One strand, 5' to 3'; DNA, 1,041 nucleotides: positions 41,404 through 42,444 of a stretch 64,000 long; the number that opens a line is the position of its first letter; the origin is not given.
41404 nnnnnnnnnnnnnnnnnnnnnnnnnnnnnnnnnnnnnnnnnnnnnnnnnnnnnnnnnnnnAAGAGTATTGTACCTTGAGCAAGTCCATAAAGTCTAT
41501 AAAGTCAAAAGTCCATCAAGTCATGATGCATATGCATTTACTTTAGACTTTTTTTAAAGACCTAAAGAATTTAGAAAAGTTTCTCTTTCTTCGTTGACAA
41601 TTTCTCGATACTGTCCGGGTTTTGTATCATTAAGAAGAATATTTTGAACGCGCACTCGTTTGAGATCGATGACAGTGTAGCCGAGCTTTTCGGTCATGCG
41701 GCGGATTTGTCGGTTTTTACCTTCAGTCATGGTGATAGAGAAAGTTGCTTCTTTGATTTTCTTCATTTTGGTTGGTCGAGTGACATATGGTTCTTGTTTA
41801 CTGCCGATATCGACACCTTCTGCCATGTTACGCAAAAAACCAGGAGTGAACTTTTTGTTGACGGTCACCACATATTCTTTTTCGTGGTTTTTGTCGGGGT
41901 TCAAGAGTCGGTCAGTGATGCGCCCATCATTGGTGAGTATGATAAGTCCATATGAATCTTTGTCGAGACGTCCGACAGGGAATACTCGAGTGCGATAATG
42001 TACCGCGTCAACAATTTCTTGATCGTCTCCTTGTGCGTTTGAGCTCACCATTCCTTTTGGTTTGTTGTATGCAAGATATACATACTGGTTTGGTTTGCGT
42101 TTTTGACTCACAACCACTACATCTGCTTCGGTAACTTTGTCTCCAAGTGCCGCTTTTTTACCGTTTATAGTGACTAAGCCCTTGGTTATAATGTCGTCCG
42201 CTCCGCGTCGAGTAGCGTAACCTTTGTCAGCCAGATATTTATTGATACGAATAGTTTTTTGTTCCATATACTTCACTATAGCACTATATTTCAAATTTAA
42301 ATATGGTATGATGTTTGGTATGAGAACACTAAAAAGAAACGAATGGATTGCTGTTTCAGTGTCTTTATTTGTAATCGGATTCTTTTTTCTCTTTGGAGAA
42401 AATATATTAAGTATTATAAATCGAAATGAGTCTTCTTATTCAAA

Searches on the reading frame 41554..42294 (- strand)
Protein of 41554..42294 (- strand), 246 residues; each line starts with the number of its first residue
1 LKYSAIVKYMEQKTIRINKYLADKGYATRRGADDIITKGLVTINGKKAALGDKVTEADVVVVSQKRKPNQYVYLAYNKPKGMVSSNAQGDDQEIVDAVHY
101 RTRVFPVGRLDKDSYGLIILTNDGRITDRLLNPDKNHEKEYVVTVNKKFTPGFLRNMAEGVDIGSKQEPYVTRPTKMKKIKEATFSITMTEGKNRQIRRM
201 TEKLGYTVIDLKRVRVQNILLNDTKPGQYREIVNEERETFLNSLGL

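Call 62: search_protein_families(library=pfam, proteins=[window:41554-42294:-], max_evalue=0.00001)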
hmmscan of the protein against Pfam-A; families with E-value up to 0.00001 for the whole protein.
window:41554-42294:- (246 aa): 2 families
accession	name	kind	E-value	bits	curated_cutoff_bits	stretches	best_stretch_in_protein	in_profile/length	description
PF00849.27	PseudoU_synth_2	-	8.5e-21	75.2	26.8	1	73-202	2-151/152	RNA pseudouridylate synthase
PF01479.30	S4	-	4.2e-09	36.4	22.8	1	16-60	2-48/48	S4 domain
